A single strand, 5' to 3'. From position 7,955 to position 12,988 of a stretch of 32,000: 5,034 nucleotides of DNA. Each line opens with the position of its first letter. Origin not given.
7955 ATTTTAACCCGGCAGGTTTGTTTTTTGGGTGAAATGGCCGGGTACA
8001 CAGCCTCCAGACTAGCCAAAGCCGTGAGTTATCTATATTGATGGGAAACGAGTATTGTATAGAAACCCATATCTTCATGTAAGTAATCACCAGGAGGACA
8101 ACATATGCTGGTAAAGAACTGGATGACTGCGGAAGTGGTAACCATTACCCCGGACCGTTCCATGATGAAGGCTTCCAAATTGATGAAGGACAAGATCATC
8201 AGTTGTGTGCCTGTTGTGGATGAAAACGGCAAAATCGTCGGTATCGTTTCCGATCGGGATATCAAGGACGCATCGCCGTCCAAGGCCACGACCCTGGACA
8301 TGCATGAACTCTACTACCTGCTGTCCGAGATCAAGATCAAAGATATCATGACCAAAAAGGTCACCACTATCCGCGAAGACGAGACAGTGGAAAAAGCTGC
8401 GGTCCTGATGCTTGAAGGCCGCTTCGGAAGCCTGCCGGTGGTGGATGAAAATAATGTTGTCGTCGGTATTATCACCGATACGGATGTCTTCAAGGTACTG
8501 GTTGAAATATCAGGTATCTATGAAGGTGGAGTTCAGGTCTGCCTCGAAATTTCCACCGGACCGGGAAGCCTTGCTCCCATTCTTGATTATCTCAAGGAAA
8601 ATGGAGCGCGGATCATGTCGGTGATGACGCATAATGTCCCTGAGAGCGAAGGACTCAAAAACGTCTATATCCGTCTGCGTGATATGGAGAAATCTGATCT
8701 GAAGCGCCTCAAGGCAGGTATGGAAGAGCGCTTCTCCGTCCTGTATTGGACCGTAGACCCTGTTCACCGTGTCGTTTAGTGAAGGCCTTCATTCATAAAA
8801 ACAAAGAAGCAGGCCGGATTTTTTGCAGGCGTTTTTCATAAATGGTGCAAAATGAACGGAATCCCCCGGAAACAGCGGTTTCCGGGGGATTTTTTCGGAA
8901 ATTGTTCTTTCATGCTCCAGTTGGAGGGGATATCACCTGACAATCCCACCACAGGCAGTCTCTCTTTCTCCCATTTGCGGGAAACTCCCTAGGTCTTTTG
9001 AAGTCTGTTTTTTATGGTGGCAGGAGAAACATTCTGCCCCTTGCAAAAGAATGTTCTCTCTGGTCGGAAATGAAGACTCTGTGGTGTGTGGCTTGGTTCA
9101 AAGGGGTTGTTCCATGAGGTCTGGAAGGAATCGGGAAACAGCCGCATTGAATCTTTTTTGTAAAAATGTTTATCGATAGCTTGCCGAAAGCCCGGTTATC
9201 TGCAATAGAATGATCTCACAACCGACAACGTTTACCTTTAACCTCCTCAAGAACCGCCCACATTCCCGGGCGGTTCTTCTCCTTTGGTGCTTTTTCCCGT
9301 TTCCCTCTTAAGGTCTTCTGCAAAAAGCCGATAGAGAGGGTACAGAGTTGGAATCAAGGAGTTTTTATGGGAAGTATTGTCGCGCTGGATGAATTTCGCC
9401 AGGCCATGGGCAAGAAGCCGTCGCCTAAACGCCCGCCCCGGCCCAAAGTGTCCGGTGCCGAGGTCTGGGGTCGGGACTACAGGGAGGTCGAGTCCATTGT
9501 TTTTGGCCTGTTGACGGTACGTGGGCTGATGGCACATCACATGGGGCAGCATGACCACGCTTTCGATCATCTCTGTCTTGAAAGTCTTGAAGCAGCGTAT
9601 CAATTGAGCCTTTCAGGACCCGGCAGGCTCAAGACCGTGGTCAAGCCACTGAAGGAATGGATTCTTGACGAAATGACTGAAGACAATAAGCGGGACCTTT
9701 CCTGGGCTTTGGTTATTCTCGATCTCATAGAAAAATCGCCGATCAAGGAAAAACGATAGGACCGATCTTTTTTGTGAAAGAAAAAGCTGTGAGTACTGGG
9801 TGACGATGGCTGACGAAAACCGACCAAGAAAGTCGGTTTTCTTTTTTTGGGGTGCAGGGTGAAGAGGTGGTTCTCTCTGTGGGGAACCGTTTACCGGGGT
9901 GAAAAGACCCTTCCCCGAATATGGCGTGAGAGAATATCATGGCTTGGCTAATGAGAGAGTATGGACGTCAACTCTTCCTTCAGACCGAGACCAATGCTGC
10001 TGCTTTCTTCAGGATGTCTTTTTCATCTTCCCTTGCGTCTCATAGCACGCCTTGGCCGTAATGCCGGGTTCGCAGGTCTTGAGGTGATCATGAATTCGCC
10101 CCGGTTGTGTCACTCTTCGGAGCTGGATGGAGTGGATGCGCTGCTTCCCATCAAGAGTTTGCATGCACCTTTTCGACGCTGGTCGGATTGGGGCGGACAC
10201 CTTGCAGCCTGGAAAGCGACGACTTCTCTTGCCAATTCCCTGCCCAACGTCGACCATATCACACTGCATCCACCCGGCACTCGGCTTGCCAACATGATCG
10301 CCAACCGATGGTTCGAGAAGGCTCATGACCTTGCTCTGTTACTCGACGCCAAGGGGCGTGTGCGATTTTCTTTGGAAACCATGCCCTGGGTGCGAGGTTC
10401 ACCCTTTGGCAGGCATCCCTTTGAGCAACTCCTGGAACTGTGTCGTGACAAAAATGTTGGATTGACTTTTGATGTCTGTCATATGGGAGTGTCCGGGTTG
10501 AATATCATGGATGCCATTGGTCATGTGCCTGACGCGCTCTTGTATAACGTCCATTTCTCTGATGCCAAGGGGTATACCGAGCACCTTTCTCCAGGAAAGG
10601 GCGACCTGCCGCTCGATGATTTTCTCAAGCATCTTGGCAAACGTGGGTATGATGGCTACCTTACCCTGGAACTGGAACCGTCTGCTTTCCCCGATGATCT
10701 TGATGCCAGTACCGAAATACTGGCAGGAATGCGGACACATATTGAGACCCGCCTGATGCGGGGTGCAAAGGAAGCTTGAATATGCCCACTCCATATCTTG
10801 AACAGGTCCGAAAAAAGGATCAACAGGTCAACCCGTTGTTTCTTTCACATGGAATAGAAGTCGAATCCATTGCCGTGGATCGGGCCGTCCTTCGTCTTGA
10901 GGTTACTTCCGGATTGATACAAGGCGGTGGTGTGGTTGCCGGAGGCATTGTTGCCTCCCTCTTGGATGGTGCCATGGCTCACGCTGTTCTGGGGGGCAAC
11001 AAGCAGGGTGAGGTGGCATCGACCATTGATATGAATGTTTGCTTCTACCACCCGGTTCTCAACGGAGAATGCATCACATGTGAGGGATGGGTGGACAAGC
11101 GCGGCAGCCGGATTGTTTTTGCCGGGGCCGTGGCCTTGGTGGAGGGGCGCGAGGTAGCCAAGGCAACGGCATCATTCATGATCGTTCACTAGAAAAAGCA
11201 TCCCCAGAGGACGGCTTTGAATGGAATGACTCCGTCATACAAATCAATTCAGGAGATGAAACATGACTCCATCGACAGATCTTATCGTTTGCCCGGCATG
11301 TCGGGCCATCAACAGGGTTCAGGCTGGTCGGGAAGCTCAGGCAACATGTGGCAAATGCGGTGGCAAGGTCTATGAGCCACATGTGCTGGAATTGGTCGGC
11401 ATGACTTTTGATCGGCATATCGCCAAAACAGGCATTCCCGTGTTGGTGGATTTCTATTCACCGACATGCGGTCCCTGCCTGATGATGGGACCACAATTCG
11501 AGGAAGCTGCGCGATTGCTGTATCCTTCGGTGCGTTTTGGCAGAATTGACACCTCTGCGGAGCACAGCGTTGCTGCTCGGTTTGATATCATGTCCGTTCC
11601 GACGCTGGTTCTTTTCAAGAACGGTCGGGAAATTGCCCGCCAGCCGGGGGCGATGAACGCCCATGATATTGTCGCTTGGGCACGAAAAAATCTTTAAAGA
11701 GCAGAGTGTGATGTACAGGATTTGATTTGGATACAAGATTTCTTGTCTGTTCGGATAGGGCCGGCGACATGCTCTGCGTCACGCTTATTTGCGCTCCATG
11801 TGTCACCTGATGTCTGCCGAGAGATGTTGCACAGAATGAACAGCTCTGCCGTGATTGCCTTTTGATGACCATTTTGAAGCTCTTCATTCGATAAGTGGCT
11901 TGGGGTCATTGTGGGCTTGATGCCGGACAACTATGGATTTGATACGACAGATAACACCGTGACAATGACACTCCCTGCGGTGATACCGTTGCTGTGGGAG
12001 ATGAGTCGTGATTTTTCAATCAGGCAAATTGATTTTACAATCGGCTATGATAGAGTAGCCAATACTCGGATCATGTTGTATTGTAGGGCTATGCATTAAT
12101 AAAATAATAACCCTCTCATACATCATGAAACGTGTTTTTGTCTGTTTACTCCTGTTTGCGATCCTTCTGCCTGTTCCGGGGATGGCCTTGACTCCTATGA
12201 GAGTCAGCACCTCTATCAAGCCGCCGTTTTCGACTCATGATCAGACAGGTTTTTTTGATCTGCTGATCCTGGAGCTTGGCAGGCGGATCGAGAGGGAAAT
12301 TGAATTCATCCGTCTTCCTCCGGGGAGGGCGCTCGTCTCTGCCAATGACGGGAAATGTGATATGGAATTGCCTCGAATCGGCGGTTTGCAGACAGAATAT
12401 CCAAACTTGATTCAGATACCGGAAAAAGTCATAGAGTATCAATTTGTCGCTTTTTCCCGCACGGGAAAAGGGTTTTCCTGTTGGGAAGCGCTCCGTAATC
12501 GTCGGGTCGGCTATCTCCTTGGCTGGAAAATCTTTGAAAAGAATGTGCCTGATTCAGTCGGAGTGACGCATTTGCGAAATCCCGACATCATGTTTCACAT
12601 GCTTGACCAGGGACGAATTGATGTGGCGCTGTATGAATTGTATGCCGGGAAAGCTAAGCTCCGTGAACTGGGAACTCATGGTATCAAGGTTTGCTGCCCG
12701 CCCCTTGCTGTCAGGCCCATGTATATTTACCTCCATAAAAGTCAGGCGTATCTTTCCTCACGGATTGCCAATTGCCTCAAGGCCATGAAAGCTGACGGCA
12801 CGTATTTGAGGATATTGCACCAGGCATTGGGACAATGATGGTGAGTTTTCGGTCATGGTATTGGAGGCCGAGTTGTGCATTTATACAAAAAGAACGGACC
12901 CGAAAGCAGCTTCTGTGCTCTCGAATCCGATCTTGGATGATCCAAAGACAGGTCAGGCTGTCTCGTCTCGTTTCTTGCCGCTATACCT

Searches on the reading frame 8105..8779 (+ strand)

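Call 49: search_protein_families(library=pfam, proteins=[window:8105-8779:+], max_evalue=0.001)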
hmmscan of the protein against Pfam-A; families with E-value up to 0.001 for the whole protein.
window:8105-8779:+ (224 aa): 1 family
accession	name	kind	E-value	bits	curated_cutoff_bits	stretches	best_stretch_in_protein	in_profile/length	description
PF00571.33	CBS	-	4e-34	117.1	24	2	78-133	1-56/57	CBS domain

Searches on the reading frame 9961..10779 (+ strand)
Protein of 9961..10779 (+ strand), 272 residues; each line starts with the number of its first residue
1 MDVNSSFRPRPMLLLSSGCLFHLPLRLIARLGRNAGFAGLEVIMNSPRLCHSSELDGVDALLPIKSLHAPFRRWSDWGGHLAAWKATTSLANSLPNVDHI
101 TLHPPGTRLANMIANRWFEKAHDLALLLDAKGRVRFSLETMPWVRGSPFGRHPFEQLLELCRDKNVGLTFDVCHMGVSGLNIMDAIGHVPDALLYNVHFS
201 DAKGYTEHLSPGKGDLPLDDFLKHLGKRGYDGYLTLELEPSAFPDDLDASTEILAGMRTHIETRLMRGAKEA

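Call 49: search_protein_families(library=pfam, proteins=[window:9961-10779:+], max_evalue=0.001)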
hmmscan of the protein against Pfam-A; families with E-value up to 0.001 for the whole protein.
window:9961-10779:+ (272 aa): 1 family
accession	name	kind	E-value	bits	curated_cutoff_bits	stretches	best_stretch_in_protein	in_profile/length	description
PF01261.30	AP_endonuc_2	-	4.9e-19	69.5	31.1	1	80-244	66-234/249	Xylose isomerase-like TIM barrel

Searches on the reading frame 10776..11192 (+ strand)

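Call 49: search_protein_families(library=pfam, proteins=[window:10776-11192:+], max_evalue=0.001)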
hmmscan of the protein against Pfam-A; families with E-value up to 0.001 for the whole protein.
window:10776-11192:+ (138 aa): 2 families
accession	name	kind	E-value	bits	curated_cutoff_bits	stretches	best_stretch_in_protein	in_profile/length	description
PF03061.28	4HBT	-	2.3e-07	31.4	20.6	1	51-120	1-70/79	Thioesterase superfamily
PF13622.12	4HBT_3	-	0.00039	21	24.3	1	51-135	9-83/83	Acyl-CoA thioesterase N-terminal domain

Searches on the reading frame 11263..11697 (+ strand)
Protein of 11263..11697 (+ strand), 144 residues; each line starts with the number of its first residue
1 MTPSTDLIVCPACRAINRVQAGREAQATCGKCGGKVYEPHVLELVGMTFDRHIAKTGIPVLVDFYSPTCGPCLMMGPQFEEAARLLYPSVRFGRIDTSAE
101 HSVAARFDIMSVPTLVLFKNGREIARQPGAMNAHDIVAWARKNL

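Call 50: search_protein_families(library=pfam, proteins=[window:11263-11697:+], max_evalue=0.001)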
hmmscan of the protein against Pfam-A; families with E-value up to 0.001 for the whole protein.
window:11263-11697:+ (144 aa): 3 families
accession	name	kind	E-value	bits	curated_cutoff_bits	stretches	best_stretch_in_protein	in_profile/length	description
PF00085.26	Thioredoxin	-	3.1e-23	82.2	23.5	1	41-141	2-102/103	Thioredoxin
PF13098.12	Thioredoxin_2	-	1e-07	32.7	27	1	54-139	2-103/104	Thioredoxin-like domain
PF21352.3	Zn_ribbon_Thio2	-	6e-05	23.3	27.1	1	9-33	1-26/27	Thioredoxin 2, N-terminal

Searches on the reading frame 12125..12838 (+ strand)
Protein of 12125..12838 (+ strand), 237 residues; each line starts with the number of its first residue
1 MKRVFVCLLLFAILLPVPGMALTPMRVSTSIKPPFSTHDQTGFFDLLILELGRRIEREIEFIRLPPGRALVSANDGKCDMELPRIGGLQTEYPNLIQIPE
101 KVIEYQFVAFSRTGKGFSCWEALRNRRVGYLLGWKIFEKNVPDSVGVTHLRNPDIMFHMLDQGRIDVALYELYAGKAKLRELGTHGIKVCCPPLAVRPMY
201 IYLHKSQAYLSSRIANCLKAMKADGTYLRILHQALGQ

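Call 50: search_protein_families(library=pfam, proteins=[window:12125-12838:+], max_evalue=0.001)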
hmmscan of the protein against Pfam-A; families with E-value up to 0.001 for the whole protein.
window:12125-12838:+ (237 aa): 1 family
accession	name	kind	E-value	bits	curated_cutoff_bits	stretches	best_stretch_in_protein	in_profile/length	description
PF00497.25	SBP_bac_3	-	9.2e-05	22.6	26.4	1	27-235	3-130/132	Bacterial extracellular solute-binding proteins, family 3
